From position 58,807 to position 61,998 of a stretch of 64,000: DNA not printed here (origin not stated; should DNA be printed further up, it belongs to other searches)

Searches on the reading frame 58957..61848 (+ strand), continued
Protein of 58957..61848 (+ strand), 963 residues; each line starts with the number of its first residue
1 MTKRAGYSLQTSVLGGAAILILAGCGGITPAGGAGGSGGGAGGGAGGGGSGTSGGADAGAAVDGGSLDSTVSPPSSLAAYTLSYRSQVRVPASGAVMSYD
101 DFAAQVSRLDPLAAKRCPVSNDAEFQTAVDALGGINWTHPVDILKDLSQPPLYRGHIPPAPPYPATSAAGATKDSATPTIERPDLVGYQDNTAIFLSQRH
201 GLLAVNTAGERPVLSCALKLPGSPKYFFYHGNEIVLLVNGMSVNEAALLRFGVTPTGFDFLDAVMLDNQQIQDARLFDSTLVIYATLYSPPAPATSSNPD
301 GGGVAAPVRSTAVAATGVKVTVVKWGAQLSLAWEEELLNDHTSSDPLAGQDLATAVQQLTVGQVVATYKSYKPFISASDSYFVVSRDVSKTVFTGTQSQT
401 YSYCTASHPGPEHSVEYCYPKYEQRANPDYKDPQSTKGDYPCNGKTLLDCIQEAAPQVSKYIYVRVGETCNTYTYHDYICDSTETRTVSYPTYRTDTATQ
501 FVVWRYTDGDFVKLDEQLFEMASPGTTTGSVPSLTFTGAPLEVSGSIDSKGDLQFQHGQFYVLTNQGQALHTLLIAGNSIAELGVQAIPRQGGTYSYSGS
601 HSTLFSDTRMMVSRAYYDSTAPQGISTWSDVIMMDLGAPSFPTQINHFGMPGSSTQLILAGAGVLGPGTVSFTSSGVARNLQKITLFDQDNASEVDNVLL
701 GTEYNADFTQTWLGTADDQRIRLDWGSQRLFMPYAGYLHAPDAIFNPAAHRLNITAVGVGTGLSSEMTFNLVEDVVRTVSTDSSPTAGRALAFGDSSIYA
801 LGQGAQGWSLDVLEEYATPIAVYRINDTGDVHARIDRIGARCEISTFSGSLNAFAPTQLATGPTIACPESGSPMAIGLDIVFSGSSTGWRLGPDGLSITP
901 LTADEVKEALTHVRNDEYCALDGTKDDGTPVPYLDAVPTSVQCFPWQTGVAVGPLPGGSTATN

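Call 67: search_protein_families(library=pfam, proteins=[L013:8229-9665:+, L013:12970-15396:+, L017:8420-9652:+, L018:7935-9341:+, L018:12931-13824:+, L020:8151-9476:+, L021:1243-2601:+, L021:5597-6493:-, L022:13332-15677:-, L023:7267-9564:-], max_evalue=0.00001)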
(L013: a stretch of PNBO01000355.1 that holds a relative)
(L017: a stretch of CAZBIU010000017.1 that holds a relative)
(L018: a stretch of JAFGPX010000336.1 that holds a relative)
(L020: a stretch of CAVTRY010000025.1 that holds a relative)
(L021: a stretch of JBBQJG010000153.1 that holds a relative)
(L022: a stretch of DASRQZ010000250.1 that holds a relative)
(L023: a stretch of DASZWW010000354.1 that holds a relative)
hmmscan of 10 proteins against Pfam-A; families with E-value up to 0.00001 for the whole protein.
L013:8229-9665:+ (478 aa): 4 families
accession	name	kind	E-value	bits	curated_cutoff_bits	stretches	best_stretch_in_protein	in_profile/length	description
PF24684.1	Vgb_lyase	-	2.1e-97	325.9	50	2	229-374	86-231/290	Virginiamycin B lyase family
PF08450.18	SGL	-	3e-11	43.8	26.3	0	403-466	179-243/246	SMP-30/Gluconolactonase/LRE-like region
PF07494.17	Reg_prop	-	3.1e-09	36.4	20.4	0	452-465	7-20/24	Two component regulator propeller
PF01436.27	NHL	-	3.2e-07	30.5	20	0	240-261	2-23/28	NHL repeat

L013:12970-15396:+ (808 aa): 4 families
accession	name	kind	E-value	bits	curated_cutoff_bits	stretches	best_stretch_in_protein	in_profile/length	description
PF25390.1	WD40_RLD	-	4.1e-59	201.2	150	2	327-553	132-356/363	RCC1-like domain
PF13540.12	RCC1_2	-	2.6e-49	164.3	22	2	494-523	1-30/30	Regulator of chromosome condensation (RCC1) repeat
PF00415.24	RCC1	-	1.4e-40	138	21.7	2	460-507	1-50/50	Regulator of chromosome condensation (RCC1) repeat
PF25384.1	Alsin_RLD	-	5.3e-09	36.3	100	0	461-526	242-309/405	Alsin RCC1-like domain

L017:8420-9652:+ (410 aa): 2 families
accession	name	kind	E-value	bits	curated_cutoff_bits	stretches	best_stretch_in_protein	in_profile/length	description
PF16576.10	HlyD_D23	-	6.1e-18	65.3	30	1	101-303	24-214/214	Barrel-sandwich domain of CusB or HlyD membrane-fusion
PF13437.12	HlyD_3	-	7.8e-13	49.5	22.2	1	192-299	1-105/106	HlyD family secretion protein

L018:7935-9341:+ (468 aa): 0 families

L018:12931-13824:+ (297 aa): 0 families

L020:8151-9476:+ (441 aa): 3 families
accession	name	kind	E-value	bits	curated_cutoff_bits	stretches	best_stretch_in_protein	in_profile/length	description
PF03721.20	UDPG_MGDP_dh_N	-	1.2e-45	155.9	27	1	15-192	3-183/187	UDP-glucose/GDP-mannose dehydrogenase family, NAD binding domain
PF00984.24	UDPG_MGDP_dh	-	2.8e-29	101.5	25.4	1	211-301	2-93/94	UDP-glucose/GDP-mannose dehydrogenase family, central domain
PF03720.21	UDPG_MGDP_dh_C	-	2.7e-25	89.2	30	1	328-425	1-102/103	UDP-glucose/GDP-mannose dehydrogenase family, UDP binding domain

L021:1243-2601:+ (452 aa): 0 families

L021:5597-6493:- (298 aa): 0 families

L022:13332-15677:- (781 aa): 2 families
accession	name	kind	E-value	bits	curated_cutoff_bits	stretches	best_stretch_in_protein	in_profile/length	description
PF13620.12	CarboxypepD_reg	-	5.2e-07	30.4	32.3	1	95-160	1-72/82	Carboxypeptidase regulatory-like domain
PF13715.12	CarbopepD_reg_2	-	6.3e-06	26.6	32.2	0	97-160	2-67/88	CarboxypepD_reg-like domain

L023:7267-9564:- (765 aa): 9 families
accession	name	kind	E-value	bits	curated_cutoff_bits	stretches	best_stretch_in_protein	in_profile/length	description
PF02518.31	HATPase_c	-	1.2e-28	100.2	26.4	1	512-622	2-109/111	Histidine kinase-, DNA gyrase B-, and HSP90-like ATPase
PF08448.16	PAS_4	-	9.4e-24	84.2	23.1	2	14-123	2-109/110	PAS fold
PF00989.32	PAS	-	6.4e-23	81.4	22.6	1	8-115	2-109/113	PAS fold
PF08447.18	PAS_3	-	9.2e-21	74.4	25.6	1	32-114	4-87/89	PAS fold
PF00072.30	Response_reg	-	1.2e-20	74.2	30.2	1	647-758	1-110/111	Response regulator receiver domain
PF13426.13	PAS_9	-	2e-19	70.2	27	1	18-120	2-102/103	PAS domain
PF13188.13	PAS_8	-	1.3e-15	57.1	21.8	1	9-65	3-57/65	PAS domain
PF00512.31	HisKA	-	1.4e-14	54.3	26.9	1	402-462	2-63/66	His Kinase A (phospho-acceptor) domain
PF13581.12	HATPase_c_2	-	7.3e-06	26.4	27.4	0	508-596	24-109/127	Histidine kinase-like ATPase domain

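Call 68: search_protein_families(library=pfam, proteins=[L024:9070-9747:+, L024:12890-15436:+, L025:13249-14871:-, L027:2372-4519:+, L027:10197-11312:+, L029:9292-9831:-, L029:12775-14313:-, L030:8906-9508:+, L030:13089-13715:+, L031:7841-9823:+], max_evalue=0.00001)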
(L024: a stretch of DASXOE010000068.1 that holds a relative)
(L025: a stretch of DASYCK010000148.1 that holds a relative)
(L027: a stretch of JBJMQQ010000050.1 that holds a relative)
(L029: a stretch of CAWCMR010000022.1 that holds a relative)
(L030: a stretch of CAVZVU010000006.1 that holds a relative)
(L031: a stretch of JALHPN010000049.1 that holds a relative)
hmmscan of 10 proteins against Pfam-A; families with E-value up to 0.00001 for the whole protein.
L024:9070-9747:+ (225 aa): 0 families

L024:12890-15436:+ (848 aa): 0 families

L025:13249-14871:- (540 aa): 3 families
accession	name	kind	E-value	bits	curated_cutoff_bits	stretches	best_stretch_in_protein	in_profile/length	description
PF13517.12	FG-GAP_3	-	1.2e-23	84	26.9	2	191-247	1-60/61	FG-GAP-like repeat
PF22301.2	AUDH_beta_propeller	-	2.3e-14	54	27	1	260-434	1-177/179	Aldos-2-ulose dehydratase, beta-propeller domain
PF01839.29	FG-GAP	-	2e-08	34.4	22.1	0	455-477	2-24/37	FG-GAP repeat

L027:2372-4519:+ (715 aa): 4 families
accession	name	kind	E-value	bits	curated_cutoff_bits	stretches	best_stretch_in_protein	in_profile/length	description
PF07631.16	PSD4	-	1.7e-29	103.3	23.3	1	377-503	2-128/128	Protein of unknown function (DUF1592)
PF07627.16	PSCyt3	-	9.3e-25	87.2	27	1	519-617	1-98/98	Protein of unknown function (DUF1588)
PF07637.16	PSD5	-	3e-10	40.7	34.2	1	299-363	1-62/62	Protein of unknown function (DUF1595)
PF07626.16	PSD3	-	1e-07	32.7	23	1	206-277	1-63/65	Protein of unknown function (DUF1587)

L027:10197-11312:+ (371 aa): 0 families

L029:9292-9831:- (179 aa): 0 families

L029:12775-14313:- (512 aa): 4 families
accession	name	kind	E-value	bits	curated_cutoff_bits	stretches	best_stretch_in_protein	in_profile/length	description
PF00005.33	ABC_tran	-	3.2e-32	112.4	25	2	302-454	1-136/137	ABC transporter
PF13304.12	AAA_21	-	4.6e-12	47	27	0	169-229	234-297/304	AAA domain, putative AbiEii toxin, Type IV TA system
PF13555.12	AAA_29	-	1.1e-07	31.9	27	0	303-334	13-48/61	P-loop containing region of AAA domain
PF02463.25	SMC_N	-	6.6e-07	29.4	40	0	314-329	26-41/220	RecF/RecN/SMC N terminal domain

L030:8906-9508:+ (200 aa): 0 families

L030:13089-13715:+ (208 aa): 0 families

L031:7841-9823:+ (660 aa): 1 family
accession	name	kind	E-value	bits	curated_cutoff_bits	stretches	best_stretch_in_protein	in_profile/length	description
PF14258.12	DUF4350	-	5.6e-09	37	30.4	1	297-465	14-180/181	Domain of unknown function (DUF4350)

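Call 80: search_protein_families(library=padloc, proteins=[window:58957-61848:+], max_evalue=0.001)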
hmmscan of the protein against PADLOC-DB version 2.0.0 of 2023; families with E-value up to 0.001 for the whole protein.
window:58957-61848:+ (963 aa): 0 families
